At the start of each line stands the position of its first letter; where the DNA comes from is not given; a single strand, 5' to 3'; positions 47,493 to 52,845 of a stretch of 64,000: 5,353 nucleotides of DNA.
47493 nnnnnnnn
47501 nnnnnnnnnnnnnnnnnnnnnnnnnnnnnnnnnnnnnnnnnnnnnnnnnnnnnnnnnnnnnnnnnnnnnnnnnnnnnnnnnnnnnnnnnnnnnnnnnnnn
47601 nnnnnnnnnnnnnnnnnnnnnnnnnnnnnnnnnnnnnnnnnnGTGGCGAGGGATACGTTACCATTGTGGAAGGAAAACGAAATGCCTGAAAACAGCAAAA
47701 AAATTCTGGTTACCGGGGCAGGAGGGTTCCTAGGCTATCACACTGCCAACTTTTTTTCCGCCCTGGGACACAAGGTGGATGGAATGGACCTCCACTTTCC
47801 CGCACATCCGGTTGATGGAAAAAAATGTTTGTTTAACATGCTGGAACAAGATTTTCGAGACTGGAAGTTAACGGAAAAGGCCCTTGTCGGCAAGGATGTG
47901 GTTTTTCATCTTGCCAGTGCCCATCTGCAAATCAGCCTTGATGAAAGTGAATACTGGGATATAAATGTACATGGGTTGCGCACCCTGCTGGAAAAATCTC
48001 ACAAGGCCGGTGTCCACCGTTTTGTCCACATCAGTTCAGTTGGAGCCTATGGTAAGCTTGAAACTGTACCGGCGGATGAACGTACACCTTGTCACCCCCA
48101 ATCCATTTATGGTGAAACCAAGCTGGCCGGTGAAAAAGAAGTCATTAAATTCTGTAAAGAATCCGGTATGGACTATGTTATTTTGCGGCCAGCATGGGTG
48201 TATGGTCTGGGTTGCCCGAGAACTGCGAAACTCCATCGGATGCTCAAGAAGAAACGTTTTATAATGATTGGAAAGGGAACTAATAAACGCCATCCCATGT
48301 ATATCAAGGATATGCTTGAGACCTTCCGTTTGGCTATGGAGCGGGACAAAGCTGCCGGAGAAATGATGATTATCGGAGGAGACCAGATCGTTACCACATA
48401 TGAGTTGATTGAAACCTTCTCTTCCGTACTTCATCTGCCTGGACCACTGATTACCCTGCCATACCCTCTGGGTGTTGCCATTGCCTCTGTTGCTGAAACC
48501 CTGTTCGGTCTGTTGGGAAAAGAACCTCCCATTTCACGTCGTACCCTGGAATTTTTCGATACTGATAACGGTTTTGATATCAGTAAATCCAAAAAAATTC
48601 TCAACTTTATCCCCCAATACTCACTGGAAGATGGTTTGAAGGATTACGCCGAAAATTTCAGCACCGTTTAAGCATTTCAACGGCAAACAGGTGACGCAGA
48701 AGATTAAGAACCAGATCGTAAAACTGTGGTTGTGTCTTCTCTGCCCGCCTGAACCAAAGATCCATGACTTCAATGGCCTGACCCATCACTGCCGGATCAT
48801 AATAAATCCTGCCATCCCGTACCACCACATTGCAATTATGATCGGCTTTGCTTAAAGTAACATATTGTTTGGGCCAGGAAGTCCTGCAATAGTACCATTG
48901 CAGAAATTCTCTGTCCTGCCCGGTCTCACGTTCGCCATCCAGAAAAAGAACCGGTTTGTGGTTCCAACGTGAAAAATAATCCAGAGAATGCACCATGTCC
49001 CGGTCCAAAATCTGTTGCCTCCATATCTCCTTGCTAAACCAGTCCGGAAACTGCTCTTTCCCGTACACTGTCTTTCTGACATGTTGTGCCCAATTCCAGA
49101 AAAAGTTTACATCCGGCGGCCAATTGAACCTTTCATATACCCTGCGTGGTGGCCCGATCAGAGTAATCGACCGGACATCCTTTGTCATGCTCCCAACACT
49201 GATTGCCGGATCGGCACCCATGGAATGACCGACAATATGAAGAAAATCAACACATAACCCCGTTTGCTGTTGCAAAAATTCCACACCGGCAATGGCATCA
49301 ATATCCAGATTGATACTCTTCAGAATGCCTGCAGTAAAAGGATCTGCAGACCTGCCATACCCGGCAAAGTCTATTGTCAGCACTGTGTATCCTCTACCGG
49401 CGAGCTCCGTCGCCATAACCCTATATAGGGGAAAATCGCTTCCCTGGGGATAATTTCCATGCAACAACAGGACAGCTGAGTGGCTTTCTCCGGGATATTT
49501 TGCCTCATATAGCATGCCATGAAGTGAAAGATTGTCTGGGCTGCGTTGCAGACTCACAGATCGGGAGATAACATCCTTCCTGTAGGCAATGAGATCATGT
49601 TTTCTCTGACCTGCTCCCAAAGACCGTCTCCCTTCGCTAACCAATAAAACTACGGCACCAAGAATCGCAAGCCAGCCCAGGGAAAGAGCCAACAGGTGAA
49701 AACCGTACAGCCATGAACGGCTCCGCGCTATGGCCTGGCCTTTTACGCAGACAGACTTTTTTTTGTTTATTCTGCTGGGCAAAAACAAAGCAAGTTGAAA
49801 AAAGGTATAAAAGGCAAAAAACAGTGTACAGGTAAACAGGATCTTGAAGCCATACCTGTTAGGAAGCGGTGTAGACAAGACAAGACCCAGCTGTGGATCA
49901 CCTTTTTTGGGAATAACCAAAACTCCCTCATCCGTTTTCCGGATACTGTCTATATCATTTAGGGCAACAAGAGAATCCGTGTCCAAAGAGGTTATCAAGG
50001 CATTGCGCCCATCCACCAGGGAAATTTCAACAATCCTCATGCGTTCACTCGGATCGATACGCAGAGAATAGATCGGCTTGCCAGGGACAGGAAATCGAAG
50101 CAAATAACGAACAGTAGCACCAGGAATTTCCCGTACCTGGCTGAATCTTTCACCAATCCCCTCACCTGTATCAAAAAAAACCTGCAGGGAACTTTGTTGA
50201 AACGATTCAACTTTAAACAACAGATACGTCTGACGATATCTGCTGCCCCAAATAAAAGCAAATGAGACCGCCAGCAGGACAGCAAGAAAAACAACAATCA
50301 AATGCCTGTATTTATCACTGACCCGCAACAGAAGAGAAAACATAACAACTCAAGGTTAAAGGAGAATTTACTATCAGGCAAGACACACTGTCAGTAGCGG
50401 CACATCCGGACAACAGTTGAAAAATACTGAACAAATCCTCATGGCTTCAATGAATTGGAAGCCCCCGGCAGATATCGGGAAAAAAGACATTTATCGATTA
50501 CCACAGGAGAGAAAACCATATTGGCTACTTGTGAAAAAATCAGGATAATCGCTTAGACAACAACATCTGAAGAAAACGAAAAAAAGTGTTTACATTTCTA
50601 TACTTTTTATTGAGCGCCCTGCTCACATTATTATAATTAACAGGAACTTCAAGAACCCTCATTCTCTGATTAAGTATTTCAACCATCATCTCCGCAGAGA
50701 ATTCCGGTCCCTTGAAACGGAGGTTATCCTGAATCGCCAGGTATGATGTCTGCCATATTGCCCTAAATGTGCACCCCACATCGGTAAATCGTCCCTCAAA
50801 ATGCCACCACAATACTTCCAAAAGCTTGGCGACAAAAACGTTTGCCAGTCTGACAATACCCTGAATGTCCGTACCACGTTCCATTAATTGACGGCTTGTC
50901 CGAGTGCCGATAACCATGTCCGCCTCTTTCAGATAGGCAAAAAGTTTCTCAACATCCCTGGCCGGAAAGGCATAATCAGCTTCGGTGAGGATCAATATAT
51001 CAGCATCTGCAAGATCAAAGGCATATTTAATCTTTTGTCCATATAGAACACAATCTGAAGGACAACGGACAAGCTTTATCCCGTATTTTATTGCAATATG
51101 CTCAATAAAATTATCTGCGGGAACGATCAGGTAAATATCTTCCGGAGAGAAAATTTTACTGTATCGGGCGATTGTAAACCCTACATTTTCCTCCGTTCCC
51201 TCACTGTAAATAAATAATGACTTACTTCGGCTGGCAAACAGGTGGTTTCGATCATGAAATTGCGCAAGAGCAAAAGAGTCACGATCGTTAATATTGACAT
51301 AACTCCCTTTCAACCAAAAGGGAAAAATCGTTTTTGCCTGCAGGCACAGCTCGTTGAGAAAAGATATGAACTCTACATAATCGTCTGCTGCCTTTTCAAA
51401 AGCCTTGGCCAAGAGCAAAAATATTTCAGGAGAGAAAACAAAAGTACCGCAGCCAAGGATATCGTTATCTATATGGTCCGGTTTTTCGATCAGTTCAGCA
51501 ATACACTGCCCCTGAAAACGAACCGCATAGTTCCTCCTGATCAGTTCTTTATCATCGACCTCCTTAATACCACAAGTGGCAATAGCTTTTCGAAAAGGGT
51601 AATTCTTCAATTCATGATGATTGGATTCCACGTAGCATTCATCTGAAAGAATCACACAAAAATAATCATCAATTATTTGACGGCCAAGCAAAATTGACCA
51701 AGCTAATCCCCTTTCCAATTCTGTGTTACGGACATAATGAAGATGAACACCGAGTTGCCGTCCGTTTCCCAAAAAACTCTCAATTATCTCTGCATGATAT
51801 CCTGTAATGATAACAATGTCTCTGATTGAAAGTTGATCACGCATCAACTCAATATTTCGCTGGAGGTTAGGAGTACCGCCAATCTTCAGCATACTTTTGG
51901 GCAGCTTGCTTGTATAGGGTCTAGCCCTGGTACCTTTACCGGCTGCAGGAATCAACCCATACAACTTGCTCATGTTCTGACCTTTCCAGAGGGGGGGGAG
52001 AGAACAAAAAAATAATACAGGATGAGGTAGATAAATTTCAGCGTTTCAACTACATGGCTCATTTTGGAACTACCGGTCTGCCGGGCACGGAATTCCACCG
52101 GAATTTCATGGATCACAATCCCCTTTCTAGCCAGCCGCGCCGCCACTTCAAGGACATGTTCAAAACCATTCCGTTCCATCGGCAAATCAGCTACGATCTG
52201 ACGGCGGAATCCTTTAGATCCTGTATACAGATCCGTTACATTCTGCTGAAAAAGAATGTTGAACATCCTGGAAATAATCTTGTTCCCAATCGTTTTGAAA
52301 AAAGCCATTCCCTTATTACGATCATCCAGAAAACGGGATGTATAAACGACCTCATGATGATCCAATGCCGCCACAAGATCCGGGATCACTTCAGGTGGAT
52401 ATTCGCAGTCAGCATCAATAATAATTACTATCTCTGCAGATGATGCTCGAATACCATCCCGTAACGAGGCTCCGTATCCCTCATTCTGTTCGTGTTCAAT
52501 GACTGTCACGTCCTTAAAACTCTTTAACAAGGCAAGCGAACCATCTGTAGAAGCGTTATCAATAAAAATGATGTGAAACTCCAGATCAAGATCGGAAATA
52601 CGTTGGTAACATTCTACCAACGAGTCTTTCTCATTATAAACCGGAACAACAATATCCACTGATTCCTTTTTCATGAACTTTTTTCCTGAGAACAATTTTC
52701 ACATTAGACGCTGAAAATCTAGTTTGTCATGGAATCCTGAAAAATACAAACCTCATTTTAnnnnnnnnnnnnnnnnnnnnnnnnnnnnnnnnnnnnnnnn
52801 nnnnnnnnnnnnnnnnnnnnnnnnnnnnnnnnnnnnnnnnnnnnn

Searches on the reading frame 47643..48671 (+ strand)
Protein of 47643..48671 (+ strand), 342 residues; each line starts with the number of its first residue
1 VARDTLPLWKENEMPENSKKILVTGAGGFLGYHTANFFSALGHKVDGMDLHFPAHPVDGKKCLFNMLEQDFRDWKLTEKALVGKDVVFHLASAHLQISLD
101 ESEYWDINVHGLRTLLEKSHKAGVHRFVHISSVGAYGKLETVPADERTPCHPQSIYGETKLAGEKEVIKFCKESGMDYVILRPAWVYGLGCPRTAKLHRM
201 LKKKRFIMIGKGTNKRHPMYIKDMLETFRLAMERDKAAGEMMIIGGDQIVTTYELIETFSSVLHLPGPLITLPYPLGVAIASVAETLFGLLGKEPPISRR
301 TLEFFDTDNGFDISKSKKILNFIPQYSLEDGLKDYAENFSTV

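Call 26: search_protein_families(library=pfam, proteins=[window:47643-48671:+], max_evalue=0.001)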
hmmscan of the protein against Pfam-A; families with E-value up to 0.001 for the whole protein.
window:47643-48671:+ (342 aa): 7 families
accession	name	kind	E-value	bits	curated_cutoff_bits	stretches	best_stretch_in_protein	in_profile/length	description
PF01370.27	Epimerase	-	1.1e-40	140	20.9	1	21-245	1-240/240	NAD dependent epimerase/dehydratase family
PF16363.11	GDP_Man_Dehyd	-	4.7e-27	95.8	27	1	22-245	1-249/332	GDP-mannose 4,6 dehydratase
PF01073.25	3Beta_HSD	-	1.4e-22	80.5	22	1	22-230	1-227/280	3-beta hydroxysteroid dehydrogenase/isomerase family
PF04321.23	RmlD_sub_bind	-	1.1e-14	54.6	27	1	20-189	2-154/287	RmlD substrate binding domain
PF13460.12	NAD_binding_10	-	2.4e-10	41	27.2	1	65-186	42-146/184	NAD(P)H-binding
PF07993.18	NAD_binding_4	-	9.7e-09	35.2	20.1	1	85-197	90-216/258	Male sterility protein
PF02719.21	Polysacc_synt_2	-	1e-05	25.3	20.2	1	68-221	60-206/293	Polysaccharide biosynthesis protein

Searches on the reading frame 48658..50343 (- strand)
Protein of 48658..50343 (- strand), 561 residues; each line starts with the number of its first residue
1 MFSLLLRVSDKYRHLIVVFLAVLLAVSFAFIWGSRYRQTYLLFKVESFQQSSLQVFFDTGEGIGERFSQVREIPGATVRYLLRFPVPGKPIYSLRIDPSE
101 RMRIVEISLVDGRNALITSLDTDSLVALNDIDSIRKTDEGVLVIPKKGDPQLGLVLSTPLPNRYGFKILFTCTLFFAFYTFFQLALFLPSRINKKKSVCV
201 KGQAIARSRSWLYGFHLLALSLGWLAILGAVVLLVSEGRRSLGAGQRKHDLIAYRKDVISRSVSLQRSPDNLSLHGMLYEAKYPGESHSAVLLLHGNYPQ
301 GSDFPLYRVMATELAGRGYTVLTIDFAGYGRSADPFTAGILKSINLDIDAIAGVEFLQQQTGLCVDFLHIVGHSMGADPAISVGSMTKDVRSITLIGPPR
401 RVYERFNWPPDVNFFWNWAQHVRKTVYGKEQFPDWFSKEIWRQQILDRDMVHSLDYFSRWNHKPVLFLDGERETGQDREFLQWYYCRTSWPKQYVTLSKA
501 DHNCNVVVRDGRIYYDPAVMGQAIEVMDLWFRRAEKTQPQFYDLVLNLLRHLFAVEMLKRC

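Call 26: search_protein_families(library=pfam, proteins=[window:48658-50343:-], max_evalue=0.001)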
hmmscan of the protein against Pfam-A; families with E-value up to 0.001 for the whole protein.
window:48658-50343:- (561 aa): 3 families
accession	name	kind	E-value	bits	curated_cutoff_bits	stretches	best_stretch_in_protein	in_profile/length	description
PF12697.13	Abhydrolase_6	-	6.2e-12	47.1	26.3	1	291-504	1-205/217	Alpha/beta hydrolase family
PF12146.15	Hydrolase_4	-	1e-09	38.5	27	1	287-450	3-162/239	Serine aminopeptidase, S33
PF00561.26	Abhydrolase_1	-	3.8e-08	33.8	25.8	1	290-417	2-118/245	alpha/beta hydrolase fold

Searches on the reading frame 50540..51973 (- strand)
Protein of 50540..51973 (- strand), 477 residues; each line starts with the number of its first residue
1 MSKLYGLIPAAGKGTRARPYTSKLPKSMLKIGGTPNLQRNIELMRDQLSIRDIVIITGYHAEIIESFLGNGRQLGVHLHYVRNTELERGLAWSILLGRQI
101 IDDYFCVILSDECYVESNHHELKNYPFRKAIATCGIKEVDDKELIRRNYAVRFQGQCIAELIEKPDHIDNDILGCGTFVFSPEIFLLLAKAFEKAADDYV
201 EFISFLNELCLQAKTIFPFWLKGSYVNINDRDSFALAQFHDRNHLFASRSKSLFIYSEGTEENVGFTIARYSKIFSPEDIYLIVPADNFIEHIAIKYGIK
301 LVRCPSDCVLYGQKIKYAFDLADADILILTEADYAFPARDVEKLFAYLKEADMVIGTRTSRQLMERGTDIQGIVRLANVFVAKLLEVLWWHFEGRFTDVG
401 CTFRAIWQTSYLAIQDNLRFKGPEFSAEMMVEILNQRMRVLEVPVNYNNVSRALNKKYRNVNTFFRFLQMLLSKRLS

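Call 26: search_protein_families(library=pfam, proteins=[window:50540-51973:-], max_evalue=0.001)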
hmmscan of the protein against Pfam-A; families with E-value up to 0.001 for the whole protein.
window:50540-51973:- (477 aa): 4 families
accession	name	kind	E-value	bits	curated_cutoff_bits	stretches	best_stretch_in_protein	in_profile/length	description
PF00483.29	NTP_transferase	-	3.6e-21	76.3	21.2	1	6-216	2-216/245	Nucleotidyl transferase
PF12804.13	NTP_transf_3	-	1.9e-08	35.1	27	1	6-117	1-101/160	MobA-like NTP transferase domain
PF00535.33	Glycos_transf_2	-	0.0001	22.8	23.3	1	296-366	52-123/168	Glycosyl transferase family 2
PF01128.25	IspD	-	0.00099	19.4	27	0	7-59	4-53/221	2-C-methyl-D-erythritol 4-phosphate cytidylyltransferase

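Call 45: search_protein_families(library=ncbifam, proteins=[window:50540-51973:-], max_evalue=0.01)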
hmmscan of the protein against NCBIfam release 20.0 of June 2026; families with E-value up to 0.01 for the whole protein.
window:50540-51973:- (477 aa): 30 families (the best 25 are shown)
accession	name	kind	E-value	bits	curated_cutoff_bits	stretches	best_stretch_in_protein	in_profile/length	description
TIGR03992.1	Arch_glmU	subfamily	6.2e-26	91.2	292.1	1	7-213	4-200/393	bifunctional sugar-1-phosphate nucleotidylyltransferase/acetyltransferase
NF041313.1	UDPGP_AglF_Halo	equivalog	1.8e-24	86.5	400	1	6-232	3-225/234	UTP--glucose-1-phosphate uridylyltransferase AglF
TIGR01208.1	rmlA_long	equivalog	2.2e-22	79.4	320.25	1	6-190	2-184/353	glucose-1-phosphate thymidylyltransferase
TIGR01099.1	galU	equivalog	4.5e-16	59.2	326.8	2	76-230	94-254/261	UTP--glucose-1-phosphate uridylyltransferase GalU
NF045761.1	NAMPUrTaseMurU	equivalog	8.1e-15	55.3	250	1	7-110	4-106/226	N-acetylmuramate alpha-1-phosphate uridylyltransferase MurU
NF052502.1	man1P_GTase_Rv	exception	5.1e-14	51.9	440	1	10-183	7-177/352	mannose-1-phosphate guanylyltransferase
TIGR01207.1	rmlA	equivalog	2.7e-12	46.4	360.65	1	6-209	2-202/286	glucose-1-phosphate thymidylyltransferase RfbA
NF041135.1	IPPtranDIPPsyn_Thcocales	equivalog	3.8e-12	45.9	580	1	7-118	4-108/419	bifunctional L-myo-inositol-1-phosphate cytidylyltransferase/CDP-L-myo-inositol myo-inositolphosphotransferase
TIGR04182.1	glyco_TIGR04182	equivalog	4.8e-11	42.6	325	1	311-452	60-195/293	S-layer glycoprotein N-glycosyltransferase AglJ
NF041173.1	Sug_nt_acttase_Thmprot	equivalog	9.8e-10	37.9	600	1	7-211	4-198/405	bifunctional sugar-1-phosphate nucleotidylyltransferase/acetyltransferase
NF012024.0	PRK15480.1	equivalog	5e-09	35.7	588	1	5-197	5-195/292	glucose-1-phosphate thymidylyltransferase RfbA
TIGR02623.1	G1P_cyt_trans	equivalog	1.6e-07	31.1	300.25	1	8-70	5-66/255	glucose-1-phosphate cytidylyltransferase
NF007516.0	PRK10122.1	equivalog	1.7e-07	30.7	534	1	1-66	1-65/297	UTP--glucose-1-phosphate uridylyltransferase GalF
NF049965.1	GlMnHpPGnyltfHddC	equivalog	3.5e-07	30.1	300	1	8-187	5-174/221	D-glycero-D-manno-heptose 1-phosphate guanosyltransferase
NF045665.1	NTPtran_DVU1551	equivalog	3.8e-07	29.5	315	1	5-102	2-88/359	DVU_1551 family NTP transferase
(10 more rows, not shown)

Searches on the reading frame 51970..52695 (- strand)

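Call 47: search_protein_families(library=pfam, proteins=[window:51970-52695:-], max_evalue=0.01)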
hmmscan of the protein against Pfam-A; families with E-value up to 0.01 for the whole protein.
window:51970-52695:- (241 aa): 4 families
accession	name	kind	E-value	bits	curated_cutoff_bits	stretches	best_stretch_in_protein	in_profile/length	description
PF00535.33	Glycos_transf_2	-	5e-32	111.6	23.3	1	15-169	2-165/168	Glycosyl transferase family 2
PF13641.12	Glyco_tranf_2_3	-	2.1e-06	28.3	27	1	13-130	3-132/230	Glycosyltransferase like family 2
PF10111.15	Glyco_tranf_2_2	-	8.4e-06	25.9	27.3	1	15-99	2-94/276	Glycosyltransferase like family 2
PF13704.12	Glyco_tranf_2_4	-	6.7e-05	23.7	27.5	1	21-96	2-81/98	Glycosyl transferase family 2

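Call 70: search_protein_families(library=ncbifam, proteins=[window:51970-52695:-], max_evalue=0.0001)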
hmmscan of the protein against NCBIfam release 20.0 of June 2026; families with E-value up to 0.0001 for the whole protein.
window:51970-52695:- (241 aa): 13 families
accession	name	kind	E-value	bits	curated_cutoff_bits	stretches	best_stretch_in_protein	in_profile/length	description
TIGR04182.1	glyco_TIGR04182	equivalog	4.3e-28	98.5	325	1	13-222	2-211/293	S-layer glycoprotein N-glycosyltransferase AglJ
NF007986.1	PRK10714.1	equivalog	1.3e-22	80.3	529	1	10-223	5-220/316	undecaprenyl-phosphate 4-deoxy-4-formamido-L-arabinose transferase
NF041391.1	DPhHxTase_Halo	equivalog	1.5e-18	66.6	375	1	19-212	3-192/213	dolichyl-phosphate hexose transferase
NF047588.1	GlcsyltransPgfSStrep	equivalog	2.3e-14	53.3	500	1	13-181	3-179/308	glycosyltransferase PgfS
TIGR04283.1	glyco_like_mftF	equivalog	7.9e-14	51.8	182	1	15-136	3-124/221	TIGR04283 family arsenosugar biosynthesis glycosyltransferase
NF041875.1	EPS_EpsD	equivalog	8.8e-14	51.6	370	1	13-193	1-194/325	exopolysaccharide biosynthesis glycosyltransferase EpsD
NF058614.1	PPMAGASynPpgS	equivalog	8.4e-13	48.3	370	1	13-217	2-211/226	polyprenyl-phospho-N-acetylgalactosaminyl synthase PpgS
TIGR03965.1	mycofact_glyco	equivalog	1.4e-12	47.3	280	1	10-117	73-185/467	mycofactocin biosynthesis glycosyltransferase MftF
TIGR03937.1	PgaC_IcaA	equivalog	2.7e-12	46.4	422.3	1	8-109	42-148/407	poly-beta-1,6-N-acetyl-D-glucosamine synthase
TIGR03111.1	glyc2_xrt_Gpos1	hypoth_equivalog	1.5e-09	37.2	363.95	1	10-117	48-162/439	TIGR03111 family XrtG-associated glycosyltransferase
NF007482.0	PRK10073.1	equivalog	2.3e-09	36.7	423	1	10-109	5-108/334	glycosyltransferase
TIGR04242.1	nodulat_NodC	equivalog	8.5e-08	31.5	550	1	9-127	46-172/395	chitooligosaccharide synthase NodC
NF010496.0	PRK13915.1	equivalog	1.7e-06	27.3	262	1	9-116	29-148/307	glucosyl-3-phosphoglycerate synthase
